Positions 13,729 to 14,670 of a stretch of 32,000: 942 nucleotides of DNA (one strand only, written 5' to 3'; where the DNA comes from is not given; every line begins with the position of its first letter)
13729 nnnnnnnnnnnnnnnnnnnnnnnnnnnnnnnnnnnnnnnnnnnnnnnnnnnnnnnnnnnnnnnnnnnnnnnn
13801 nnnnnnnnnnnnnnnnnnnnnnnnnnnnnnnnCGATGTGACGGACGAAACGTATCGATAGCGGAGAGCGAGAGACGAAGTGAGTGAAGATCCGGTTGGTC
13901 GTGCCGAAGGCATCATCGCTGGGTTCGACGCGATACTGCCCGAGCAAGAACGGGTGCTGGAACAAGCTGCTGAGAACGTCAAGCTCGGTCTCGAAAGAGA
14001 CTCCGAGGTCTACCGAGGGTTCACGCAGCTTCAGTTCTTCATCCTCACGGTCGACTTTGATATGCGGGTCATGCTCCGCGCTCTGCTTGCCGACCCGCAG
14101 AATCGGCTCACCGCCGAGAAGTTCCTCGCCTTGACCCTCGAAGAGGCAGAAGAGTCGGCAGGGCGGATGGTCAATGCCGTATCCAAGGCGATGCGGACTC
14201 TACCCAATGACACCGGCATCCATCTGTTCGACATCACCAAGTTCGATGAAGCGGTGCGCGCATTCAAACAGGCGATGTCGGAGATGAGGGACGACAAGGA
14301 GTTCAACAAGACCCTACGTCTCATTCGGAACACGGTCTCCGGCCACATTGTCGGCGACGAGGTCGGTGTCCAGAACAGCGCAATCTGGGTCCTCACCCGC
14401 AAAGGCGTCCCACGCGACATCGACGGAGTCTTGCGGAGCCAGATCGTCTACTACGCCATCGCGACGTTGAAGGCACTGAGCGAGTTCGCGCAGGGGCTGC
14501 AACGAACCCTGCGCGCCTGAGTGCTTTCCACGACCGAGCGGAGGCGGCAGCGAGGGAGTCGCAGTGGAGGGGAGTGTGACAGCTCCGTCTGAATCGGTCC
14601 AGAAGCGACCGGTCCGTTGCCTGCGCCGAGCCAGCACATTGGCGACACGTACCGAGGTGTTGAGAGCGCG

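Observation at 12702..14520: Two adjacent orphan genes downstream of the relaxase, each with a HEPN-type R-x4-6-H motif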

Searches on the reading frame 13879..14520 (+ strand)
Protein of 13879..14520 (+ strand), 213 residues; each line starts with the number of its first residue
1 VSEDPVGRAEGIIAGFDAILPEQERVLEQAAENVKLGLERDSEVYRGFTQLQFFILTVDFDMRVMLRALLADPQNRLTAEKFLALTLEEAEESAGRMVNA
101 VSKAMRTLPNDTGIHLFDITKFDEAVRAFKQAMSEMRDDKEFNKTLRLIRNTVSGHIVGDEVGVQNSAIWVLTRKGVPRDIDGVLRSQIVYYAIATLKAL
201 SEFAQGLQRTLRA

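Call 3: search_protein_families(library=pfam, proteins=[window:13879-14520:+], max_evalue=1)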
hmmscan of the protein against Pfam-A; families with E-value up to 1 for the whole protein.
window:13879-14520:+ (213 aa): 0 families

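Call 4: search_protein_families(library=padloc, proteins=[window:13879-14520:+], max_evalue=1)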
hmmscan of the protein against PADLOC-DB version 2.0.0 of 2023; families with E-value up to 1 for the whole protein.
window:13879-14520:+ (213 aa): 1 family
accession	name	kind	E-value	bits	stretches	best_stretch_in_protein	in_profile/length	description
PDLC01848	CARF3--CARF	-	0.0016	16.2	1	54-139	3-83/197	-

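Call 5: search_protein_families(library=ncbifam, proteins=[window:13879-14520:+], max_evalue=1)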
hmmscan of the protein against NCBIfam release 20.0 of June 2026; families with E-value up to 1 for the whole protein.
window:13879-14520:+ (213 aa): 1 family
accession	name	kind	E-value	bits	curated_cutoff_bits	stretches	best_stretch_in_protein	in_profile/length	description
NF006642.0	PRK09202.4-1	equivalog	0.096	11.1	687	1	114-154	126-166/614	transcription termination/antitermination protein NusA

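Call 7: find_homologous_proteins(query=window:13879-14520:+)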
Query window:13879-14520:+ (213 aa): 40 proteins with E <= 0.001 among 585 candidates.
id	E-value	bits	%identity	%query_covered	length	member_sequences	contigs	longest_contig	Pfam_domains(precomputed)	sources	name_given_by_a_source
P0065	3.0e-121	420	93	100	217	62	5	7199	-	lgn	-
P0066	9.8e-121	418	91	100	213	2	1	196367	-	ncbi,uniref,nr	ncbi:hypothetical protein [Microbacterium luticocti]|uniref:hypothetical protein n=1 Tax=Microbacter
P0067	8.3e-120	415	92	100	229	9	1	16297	-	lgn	-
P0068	9.6e-119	412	92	100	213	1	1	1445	-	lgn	-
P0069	8.8e-117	405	90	100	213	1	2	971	-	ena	-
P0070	4.7e-116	403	89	100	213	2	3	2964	-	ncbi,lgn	-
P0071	1.5e-115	401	88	100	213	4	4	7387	-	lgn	-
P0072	3.3e-115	400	88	100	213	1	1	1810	-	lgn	-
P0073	5.8e-115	400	89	100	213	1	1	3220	-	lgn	-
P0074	1.0e-112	392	87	100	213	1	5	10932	-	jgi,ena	-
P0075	5.2e-111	387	86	100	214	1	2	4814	-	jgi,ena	-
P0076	1.4e-108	379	88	94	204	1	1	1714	-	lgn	-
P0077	2.2e-99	349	76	100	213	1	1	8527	-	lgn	-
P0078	1.0e-97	343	75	100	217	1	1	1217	-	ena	-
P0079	8.9e-90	317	73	96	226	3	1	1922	-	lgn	-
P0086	7.6e-84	298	67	98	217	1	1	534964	-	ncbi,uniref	ncbi:hypothetical protein ACFSYH_10475 [Populibacterium corticicola]|uniref:RiboL-PSP-HEPN domain-co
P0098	5.0e-62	227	56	96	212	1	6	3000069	-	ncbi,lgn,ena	ncbi:hypothetical protein [Microbacterium aurum]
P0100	1.5e-60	222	55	95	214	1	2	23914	-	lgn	-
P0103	4.1e-52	195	47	96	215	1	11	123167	-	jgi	jgi:hypothetical protein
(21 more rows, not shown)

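Call 12: search_protein_families(library=pfam, alignment_id=A2, max_evalue=1)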
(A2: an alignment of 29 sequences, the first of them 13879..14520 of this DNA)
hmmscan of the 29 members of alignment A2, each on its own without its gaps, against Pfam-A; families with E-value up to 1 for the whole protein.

A. member 1, window:13879-14520:+ (213 aa): 0 families

B. families by the number of members that match (of 29 scanned): 14 families
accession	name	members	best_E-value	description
PF03332.19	PMM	2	0.037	Eukaryotic phosphomannomutase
PF10740.15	DUF2529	2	0.091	Domain of unknown function (DUF2529)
PF22662.2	Csa3_N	1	0.0036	Csa3 CRISPR-associated Rossmann-like domain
PF14639.11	YqgF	1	0.033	Holliday-junction resolvase-like of SPT6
PF18734.6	HEPN_AbiU2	1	0.048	AbiU2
PF03468.20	XS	1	0.089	XS domain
PF13176.12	TPR_7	1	0.096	Tetratricopeptide repeat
PF13428.12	TPR_14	1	0.11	Tetratricopeptide repeat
PF13801.11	Metal_resist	1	0.12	Heavy-metal resistance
PF24434.1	DUF7557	1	0.16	Family of unknown function (DUF7557)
PF07719.23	TPR_2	1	0.17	Tetratricopeptide repeat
PF18709.6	DLP_helical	1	0.19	Dynamin-like helical domain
PF07386.16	DUF1499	1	0.23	Protein of unknown function (DUF1499)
PF07765.17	KIP1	1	0.26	KIP1-like protein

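Call 15: search_solved_structures(query=A2, max_evalue=10, show_alignments=2)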
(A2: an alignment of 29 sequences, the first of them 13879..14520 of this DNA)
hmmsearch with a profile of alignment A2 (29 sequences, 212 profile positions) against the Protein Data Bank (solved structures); distinct sequences matched with E-value up to 10: 1.
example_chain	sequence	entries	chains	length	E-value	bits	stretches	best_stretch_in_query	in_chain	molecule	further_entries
2if4_A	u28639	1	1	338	2.3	10.5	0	108-141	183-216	ATFKBP42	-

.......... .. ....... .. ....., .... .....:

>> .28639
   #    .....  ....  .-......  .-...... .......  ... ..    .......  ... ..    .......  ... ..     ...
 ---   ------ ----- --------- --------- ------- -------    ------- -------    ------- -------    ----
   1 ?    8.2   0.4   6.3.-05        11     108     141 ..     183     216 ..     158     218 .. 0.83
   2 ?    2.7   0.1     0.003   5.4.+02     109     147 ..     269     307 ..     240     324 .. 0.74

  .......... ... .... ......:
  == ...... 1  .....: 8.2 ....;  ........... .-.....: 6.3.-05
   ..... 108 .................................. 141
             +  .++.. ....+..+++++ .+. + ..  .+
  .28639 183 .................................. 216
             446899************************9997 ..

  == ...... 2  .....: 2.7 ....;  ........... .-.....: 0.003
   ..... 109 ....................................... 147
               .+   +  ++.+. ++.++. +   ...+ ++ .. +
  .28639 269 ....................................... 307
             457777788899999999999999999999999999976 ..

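Call 24: predict_structure(alignment_id=A2)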
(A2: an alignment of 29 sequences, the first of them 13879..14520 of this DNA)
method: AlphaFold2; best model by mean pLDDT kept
length: 213 residues; sequences in the alignment: 29
mean_pLDDT: 91.4   pTM: 0.86
mean pLDDT of the five models: 91.4, 91.0, 90.4, 89.1, 88.4
residues with pLDDT >= 90: 161; 70-90: 42; 50-70: 9; < 50: 1
segments of 3 or more residues with pLDDT < 50: none
pLDDT, mean of each block of 10 residues (from residue 1): 78 95 96 94 96 97 95 90 92 94 93 94 97 95 89 70 84 88 93 96 96 83
secondary structure, 60 per line:
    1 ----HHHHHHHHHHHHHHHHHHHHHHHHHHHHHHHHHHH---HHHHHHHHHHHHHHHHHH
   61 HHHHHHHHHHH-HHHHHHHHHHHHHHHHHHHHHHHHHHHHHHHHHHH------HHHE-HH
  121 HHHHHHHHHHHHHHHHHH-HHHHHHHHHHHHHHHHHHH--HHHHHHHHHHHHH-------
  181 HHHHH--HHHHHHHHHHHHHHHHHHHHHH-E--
elements in order: H5-39 H43-71 H73-107 H119-138 H140-158 H161-173 H181-185 H188-209

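Call 28: fold_search(model_id=the predicted structure, library=pdb)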
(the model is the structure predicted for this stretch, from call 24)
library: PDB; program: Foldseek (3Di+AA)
matches with E <= 10: 579; with E <= 0.001: 0
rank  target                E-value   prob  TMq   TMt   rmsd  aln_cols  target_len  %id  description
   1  8r5s_A                1.3e-01  0.30  0.22  0.20  19.0       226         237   13  t113 - De-novo designed soluble homotetramer (released 2024-11-27)
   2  4hyx_B                2.8e-01  0.30  0.26  0.25  15.2       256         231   12  Crystal Structure Analysis of the Bacteriorhodopsin in Facial Amphiphile-4 DMPC Bicelle (released 2013-03-20)
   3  3has                  3.0e-01  0.33  0.28  0.27  15.1       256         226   13  Crystal structure of bacteriorhodopsin mutant L152A crystallized from bicelles (released 2009-09-22)
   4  1q5i_A                3.1e-01  0.30  0.26  0.25  15.2       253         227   13  Crystal structure of bacteriorhodopsin mutant P186A crystallized from bicelles (released 2004-01-06)
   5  4dzv_A                3.4e-01  0.47  0.30  0.31   9.6       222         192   11  Complex of 4-alpha/beta bound to gp41-5 (released 2012-05-02)
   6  3har                  4.1e-01  0.25  0.26  0.25  15.2       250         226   12  Crystal structure of bacteriorhodopsin mutant I148V crystallized from bicelles (released 2009-09-22)
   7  5vn7_B                4.4e-01  0.30  0.29  0.27  14.9       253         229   12  Structure of bacteriorhodopsin from crystals grown at 20 deg Celcius using GlyNCOC15+4 as an LCP host lipid (released 2017-07-12)
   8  1tn5_A                4.4e-01  0.28  0.27  0.26  14.9       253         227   13  Structure of bacterorhodopsin mutant K41P (released 2004-10-19)
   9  8s2f_AAA              4.4e-01  0.13  0.15  0.17  23.0       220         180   10  Crystal structure of Borrelia burgdorferi paralogous family 12 outer surface protein BBH37 (released 2025-03-05)
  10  1s51_A                4.6e-01  0.28  0.28  0.26  16.2       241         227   12  Thr24Ser Bacteriorhodopsin (released 2004-03-02)
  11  3qwe                  4.6e-01  0.07  0.13  0.11  32.6       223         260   12  Crystal structure of the N-terminal domain of the GEM interacting protein (released 2011-03-23)
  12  8w6e_B                4.8e-01  0.41  0.28  0.34  19.4       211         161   16  De novo design of HBC599 binder (released 2024-11-27)
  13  6k6i                  4.8e-01  0.30  0.29  0.28  15.2       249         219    9  The crystal structure of light-driven cyanobacterial chloride importer from Mastigocladopsis repens (released 2020-06-03)
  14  1pxr_A                4.8e-01  0.25  0.26  0.25  15.5       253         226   13  Structure of Pro50Ala mutant of Bacteriorhodopsin (released 2003-12-16)
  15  1s53_A                4.8e-01  0.25  0.27  0.26  15.1       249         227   12  Thr46Ser Bacteriorhodopsin (released 2004-03-02)
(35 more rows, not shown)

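Call 32: find_encoding_contigs(protein=P0098, flank=7000, max_places=2)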
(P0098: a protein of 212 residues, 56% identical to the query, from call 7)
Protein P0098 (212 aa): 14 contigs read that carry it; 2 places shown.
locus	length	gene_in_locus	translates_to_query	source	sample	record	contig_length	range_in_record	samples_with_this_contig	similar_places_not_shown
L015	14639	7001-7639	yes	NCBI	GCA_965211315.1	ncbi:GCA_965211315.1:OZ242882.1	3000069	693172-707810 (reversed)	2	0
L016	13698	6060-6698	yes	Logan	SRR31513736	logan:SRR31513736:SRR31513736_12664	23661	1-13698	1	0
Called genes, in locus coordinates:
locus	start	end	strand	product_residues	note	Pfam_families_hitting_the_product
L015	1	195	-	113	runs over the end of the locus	-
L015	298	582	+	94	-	PF02604:PhdYeFM_antitox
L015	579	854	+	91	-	PF05016:ParE_toxin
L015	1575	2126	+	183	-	PF13582:Reprolysin_3 (weak), PF13583:Reprolysin_4 (weak), PF13688:Reprolysin_5 (weak)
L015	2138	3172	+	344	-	-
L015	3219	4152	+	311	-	PF13340:DUF4096, PF01609:DDE_Tnp_1, PF13586:DDE_Tnp_1_2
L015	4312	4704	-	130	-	-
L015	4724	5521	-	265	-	PF08980:DUF1883, PF01582:TIR, PF13676:TIR_2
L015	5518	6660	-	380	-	-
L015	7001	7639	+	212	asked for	-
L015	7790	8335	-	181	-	-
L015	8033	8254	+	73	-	-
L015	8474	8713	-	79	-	PF13396:PLDc_N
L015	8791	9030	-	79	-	PF13396:PLDc_N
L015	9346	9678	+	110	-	PF01925:TauE (weak)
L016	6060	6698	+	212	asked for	-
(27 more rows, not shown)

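Call 33: find_encoding_contigs(protein=P0086, flank=7000, max_places=2)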
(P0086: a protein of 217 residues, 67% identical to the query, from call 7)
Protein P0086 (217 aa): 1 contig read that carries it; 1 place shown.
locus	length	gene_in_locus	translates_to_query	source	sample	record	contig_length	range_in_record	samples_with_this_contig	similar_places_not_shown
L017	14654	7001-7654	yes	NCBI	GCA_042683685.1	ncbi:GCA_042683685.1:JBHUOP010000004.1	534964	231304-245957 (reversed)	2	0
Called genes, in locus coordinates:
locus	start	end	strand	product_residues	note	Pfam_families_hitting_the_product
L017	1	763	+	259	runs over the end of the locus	PF01300:Sua5_yciO_yrdC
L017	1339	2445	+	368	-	PF01555:N6_N4_Mtase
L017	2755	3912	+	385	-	-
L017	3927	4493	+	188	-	-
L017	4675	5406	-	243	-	PF10935:DUF2637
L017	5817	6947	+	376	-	-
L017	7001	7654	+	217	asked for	-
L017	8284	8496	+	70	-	-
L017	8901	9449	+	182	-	-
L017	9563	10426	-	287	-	-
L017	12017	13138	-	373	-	-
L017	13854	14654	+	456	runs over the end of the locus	PF07690:MFS_1 (faint)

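Call 34: find_encoding_contigs(protein=P0103, flank=7000, max_places=2)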
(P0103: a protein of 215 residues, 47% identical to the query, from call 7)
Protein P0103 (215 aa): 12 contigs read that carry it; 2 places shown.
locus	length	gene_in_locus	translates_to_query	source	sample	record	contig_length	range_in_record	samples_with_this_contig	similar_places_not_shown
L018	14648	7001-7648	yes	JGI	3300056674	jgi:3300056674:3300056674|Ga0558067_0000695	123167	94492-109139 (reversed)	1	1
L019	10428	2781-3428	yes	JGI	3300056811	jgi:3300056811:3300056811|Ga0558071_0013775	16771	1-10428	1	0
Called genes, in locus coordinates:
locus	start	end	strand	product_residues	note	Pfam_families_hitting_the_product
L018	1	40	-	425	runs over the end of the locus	PF01551:Peptidase_M23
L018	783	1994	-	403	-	PF00589:Phage_integrase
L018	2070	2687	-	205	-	PF13560:HTH_31, PF01381:HTH_3, PF13443:HTH_26 (weak)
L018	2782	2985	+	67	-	PF12728:HTH_17 (weak)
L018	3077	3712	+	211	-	-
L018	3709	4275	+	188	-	-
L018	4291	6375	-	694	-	-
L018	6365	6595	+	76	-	PF13560:HTH_31 (weak), PF01381:HTH_3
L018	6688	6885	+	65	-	-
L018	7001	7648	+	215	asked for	-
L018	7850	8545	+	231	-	-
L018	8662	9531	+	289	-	PF00069:Pkinase, PF07714:PK_Tyr_Ser-Thr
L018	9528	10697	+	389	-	-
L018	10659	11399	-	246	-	-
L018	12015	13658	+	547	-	PF01301:Glyco_hydro_35, PF02449:Glyco_hydro_42, PF18120:DUF5597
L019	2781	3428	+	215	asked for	-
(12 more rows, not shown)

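Call 38: find_related_loci(query=A2, collection=metagenome_contigs, flank=9000)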
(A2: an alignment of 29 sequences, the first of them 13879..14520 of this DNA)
Query A2 (213 aa) in metagenome_contigs; peptide patterns used: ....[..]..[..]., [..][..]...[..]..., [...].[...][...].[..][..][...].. (x = any residue, [..] = any of these).
418 stretches matched a pattern; 5 encode a relative of the query (tblastn E <= 1e-3); 5 distinct loci.
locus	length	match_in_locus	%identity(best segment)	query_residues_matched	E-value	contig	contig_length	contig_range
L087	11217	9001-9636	90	1-212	2e-129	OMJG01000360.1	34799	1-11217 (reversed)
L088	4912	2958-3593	87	1-212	7e-124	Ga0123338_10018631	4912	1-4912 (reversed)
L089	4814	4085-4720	86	1-212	1e-122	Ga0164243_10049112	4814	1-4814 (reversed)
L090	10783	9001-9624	66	9-212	2e-91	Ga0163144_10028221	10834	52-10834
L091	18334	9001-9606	57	9-213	4e-72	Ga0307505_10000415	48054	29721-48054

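Call 43: find_homologous_proteins(query=A2, max_evalue=0.01)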
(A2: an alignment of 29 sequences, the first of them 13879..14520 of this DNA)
Query A2 (29 sequences) (213 aa, profile of the alignment): 42 proteins with E <= 0.01 among 8000 candidates.
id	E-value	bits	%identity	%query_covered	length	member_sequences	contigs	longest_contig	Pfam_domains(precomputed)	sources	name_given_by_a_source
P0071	2.3e-107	375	88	100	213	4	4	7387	-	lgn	-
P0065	3.7e-107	374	93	100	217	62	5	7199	-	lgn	-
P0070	1.1e-106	373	89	100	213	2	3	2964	-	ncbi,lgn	-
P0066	1.6e-106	372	91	100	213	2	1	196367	-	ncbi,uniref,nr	ncbi:hypothetical protein [Microbacterium luticocti]|uniref:hypothetical protein n=1 Tax=Microbacter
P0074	1.9e-106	372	87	100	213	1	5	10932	-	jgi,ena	-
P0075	2.6e-106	371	86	100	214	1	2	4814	-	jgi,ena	-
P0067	2.9e-106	371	92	100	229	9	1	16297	-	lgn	-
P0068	5.0e-106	371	92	100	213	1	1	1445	-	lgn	-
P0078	9.3e-106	370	75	100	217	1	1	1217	-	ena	-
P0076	1.6e-105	369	88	94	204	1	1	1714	-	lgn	-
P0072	3.1e-105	368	88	100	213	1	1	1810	-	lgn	-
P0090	3.9e-105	368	69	94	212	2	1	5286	-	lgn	-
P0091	4.2e-104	364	67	96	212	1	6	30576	-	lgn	-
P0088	4.3e-104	364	68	94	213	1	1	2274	-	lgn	-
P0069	1.0e-103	363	90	100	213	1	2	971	-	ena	-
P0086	1.2e-100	353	67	98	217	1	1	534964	-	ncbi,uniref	ncbi:hypothetical protein ACFSYH_10475 [Populibacterium corticicola]|uniref:RiboL-PSP-HEPN domain-co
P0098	2.7e-99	349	56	96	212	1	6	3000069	-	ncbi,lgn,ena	ncbi:hypothetical protein [Microbacterium aurum]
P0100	8.8e-92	324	55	95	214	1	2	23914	-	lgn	-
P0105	1.5e-86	307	52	95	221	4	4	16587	-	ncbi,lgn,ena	-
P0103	6.5e-85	302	47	96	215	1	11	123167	-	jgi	jgi:hypothetical protein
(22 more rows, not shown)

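Call 44: list_cluster_members(proteins=[P0086, P0066])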
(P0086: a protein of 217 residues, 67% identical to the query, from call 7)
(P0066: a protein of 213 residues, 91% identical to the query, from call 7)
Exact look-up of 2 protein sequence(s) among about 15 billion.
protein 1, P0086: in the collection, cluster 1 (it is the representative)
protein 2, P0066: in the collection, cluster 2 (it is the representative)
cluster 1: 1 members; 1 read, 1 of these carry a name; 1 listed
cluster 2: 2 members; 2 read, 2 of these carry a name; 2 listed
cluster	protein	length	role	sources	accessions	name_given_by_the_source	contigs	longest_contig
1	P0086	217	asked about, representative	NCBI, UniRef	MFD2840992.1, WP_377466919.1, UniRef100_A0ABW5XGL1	hypothetical protein ACFSYH_10475 [Populibacterium corticicola] | RiboL-PSP-HEPN domain-containing protein n=1 Tax=Populibacterium corticicola ...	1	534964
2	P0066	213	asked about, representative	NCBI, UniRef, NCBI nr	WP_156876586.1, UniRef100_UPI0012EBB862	hypothetical protein [Microbacterium luticocti] | hypothetical protein n=1 Tax=Microbacterium luticocti TaxID=451764 RepID=UPI0012EBB862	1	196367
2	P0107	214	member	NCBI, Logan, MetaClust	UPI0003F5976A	status=active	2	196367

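Call 46: search_protein_families(library=pfam, proteins=[P0086, P0098, P0103, P0105, P0100], max_evalue=10)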
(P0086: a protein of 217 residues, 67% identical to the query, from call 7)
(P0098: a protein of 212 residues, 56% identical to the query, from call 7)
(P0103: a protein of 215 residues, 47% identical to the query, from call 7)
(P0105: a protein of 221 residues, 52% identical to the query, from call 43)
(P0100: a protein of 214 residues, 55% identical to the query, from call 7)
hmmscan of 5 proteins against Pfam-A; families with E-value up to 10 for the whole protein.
P0086 (217 aa): 2 families
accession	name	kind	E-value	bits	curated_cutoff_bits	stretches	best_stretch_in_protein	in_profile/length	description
PF22662.2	Csa3_N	-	0.0036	17.8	27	1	53-138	2-86/120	Csa3 CRISPR-associated Rossmann-like domain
PF14639.11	YqgF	-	0.033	14.4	35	1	90-154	72-134/150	Holliday-junction resolvase-like of SPT6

P0098 (212 aa): 1 family
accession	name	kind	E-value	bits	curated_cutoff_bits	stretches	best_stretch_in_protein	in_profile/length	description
PF24434.1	DUF7557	-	0.16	11.9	25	1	81-97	17-33/45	Family of unknown function (DUF7557)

P0103 (215 aa): 0 families

P0105 (221 aa): 0 families

P0100 (214 aa): 1 family
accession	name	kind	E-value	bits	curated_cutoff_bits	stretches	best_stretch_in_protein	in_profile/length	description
PF18709.6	DLP_helical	-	0.19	11.4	25.5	1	124-153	264-293/340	Dynamin-like helical domain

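Call 53: search_protein_representatives(alignment_id=A2)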
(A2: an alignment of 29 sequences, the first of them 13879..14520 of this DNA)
Query: 29 sequences, 212 profile positions. Proteins with E-value up to 0.001 (for the whole library): 54; up to 1e-10: 27; up to 1e-30: 6. The best 54 are listed.
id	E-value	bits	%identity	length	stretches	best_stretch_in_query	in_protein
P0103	2.1e-85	301.5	-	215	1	4-210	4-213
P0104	1.4e-76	272.6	-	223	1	4-205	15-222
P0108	3.4e-41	157.0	-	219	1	6-208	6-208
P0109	9.8e-41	155.5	-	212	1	5-206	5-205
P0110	1.0e-39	152.2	-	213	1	8-209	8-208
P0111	1.0e-39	152.2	-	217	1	6-208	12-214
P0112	3.9e-27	111.1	-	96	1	131-209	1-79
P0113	5.8e-25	104.0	-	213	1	4-210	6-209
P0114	1.2e-21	93.2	-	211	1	19-201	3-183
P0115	1.2e-21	93.1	-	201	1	73-208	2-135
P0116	7.2e-21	90.6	-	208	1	13-205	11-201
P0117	6.4e-20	87.5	-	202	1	14-206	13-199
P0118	1.6e-19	86.2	-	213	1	25-208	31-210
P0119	6.5e-19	84.2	-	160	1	47-208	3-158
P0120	8.1e-19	83.9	-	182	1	48-205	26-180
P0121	8.8e-19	83.8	-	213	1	46-204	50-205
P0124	3.6e-16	75.2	-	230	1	5-170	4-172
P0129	5.2e-13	64.9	-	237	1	12-175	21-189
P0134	1.7e-09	53.4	-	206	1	11-203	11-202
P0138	2.2e-08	49.8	-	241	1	62-155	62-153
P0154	1.5e-04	37.2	-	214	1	16-206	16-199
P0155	1.7e-04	37.1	-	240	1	68-185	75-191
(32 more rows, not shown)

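Call 55: search_protein_families(library=pfam, alignment_id=A3, max_evalue=1)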
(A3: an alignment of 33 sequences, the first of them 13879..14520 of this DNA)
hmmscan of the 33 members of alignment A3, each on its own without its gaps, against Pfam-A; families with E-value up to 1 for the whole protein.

A. member 1, window:13879-14520:+ (213 aa): 0 families

B. families by the number of members that match (of 33 scanned): 23 families
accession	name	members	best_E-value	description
PF18734.6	HEPN_AbiU2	6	0.00017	AbiU2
PF22662.2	Csa3_N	1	0.0036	Csa3 CRISPR-associated Rossmann-like domain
PF20468.4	HPS6_C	1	0.0036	Hermansky-Pudlak syndrome 6 protein C-terminal domain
PF05227.19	CHASE3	1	0.0052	CHASE3 domain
PF05524.18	PEP-utilisers_N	1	0.022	PEP-utilising enzyme, N-terminal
PF14639.11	YqgF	1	0.033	Holliday-junction resolvase-like of SPT6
PF15173.11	FAM180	1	0.038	FAM180 family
PF08681.18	TacA1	1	0.047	Antitoxin TacA 1-like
PF08209.17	Sgf11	1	0.069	Sgf11 (transcriptional regulation protein)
PF05099.18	TerB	1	0.075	Tellurite resistance protein TerB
PF05478.16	Prominin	1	0.1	Prominin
PF04116.19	FA_hydroxylase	1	0.1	Fatty acid hydroxylase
PF07138.17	AcMNPV_AC11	1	0.1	Baculovirus protein AC11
PF13324.12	GCIP_N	1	0.12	Grap2 and cyclin-D-interacting, N-terminal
PF19034.5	RnlA-toxin_DBD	1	0.13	RNase LS, bacterial toxin DBD domain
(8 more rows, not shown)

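Call 56: search_solved_structures(query=A3, max_evalue=10, show_alignments=3)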
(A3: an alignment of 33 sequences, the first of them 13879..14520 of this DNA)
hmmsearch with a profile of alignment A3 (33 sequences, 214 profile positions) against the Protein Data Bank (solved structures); distinct sequences matched with E-value up to 10: 9.
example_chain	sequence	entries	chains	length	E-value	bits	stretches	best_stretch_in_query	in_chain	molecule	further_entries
8u1a_A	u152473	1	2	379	0.00029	23.6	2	4-52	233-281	Designed Near Infrared Fluorescent Protein MC7BP34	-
5j0i_A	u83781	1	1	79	0.022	17.4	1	6-69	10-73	Designed protein 2L6HC3_12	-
27ag_A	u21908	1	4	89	0.064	15.9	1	86-135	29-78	De novo designed miniprotein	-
27ah_A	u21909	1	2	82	0.065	15.9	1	86-134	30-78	De novo designed miniprotein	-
3etz_A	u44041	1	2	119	0.17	14.5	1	68-138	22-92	Adhesin A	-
2if4_A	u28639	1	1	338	0.27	13.8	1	97-139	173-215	ATFKBP42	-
6egc_A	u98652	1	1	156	0.42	13.2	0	90-137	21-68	SC_2L4HC2_23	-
8cus_A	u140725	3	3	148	0.5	13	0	116-146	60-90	I432-1(NaCl) Chain A | I432-1(Imd) Chain A | I432-1-X3 Chain A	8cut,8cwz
6b85_J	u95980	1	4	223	3.4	10.2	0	87-146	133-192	TMHC4_R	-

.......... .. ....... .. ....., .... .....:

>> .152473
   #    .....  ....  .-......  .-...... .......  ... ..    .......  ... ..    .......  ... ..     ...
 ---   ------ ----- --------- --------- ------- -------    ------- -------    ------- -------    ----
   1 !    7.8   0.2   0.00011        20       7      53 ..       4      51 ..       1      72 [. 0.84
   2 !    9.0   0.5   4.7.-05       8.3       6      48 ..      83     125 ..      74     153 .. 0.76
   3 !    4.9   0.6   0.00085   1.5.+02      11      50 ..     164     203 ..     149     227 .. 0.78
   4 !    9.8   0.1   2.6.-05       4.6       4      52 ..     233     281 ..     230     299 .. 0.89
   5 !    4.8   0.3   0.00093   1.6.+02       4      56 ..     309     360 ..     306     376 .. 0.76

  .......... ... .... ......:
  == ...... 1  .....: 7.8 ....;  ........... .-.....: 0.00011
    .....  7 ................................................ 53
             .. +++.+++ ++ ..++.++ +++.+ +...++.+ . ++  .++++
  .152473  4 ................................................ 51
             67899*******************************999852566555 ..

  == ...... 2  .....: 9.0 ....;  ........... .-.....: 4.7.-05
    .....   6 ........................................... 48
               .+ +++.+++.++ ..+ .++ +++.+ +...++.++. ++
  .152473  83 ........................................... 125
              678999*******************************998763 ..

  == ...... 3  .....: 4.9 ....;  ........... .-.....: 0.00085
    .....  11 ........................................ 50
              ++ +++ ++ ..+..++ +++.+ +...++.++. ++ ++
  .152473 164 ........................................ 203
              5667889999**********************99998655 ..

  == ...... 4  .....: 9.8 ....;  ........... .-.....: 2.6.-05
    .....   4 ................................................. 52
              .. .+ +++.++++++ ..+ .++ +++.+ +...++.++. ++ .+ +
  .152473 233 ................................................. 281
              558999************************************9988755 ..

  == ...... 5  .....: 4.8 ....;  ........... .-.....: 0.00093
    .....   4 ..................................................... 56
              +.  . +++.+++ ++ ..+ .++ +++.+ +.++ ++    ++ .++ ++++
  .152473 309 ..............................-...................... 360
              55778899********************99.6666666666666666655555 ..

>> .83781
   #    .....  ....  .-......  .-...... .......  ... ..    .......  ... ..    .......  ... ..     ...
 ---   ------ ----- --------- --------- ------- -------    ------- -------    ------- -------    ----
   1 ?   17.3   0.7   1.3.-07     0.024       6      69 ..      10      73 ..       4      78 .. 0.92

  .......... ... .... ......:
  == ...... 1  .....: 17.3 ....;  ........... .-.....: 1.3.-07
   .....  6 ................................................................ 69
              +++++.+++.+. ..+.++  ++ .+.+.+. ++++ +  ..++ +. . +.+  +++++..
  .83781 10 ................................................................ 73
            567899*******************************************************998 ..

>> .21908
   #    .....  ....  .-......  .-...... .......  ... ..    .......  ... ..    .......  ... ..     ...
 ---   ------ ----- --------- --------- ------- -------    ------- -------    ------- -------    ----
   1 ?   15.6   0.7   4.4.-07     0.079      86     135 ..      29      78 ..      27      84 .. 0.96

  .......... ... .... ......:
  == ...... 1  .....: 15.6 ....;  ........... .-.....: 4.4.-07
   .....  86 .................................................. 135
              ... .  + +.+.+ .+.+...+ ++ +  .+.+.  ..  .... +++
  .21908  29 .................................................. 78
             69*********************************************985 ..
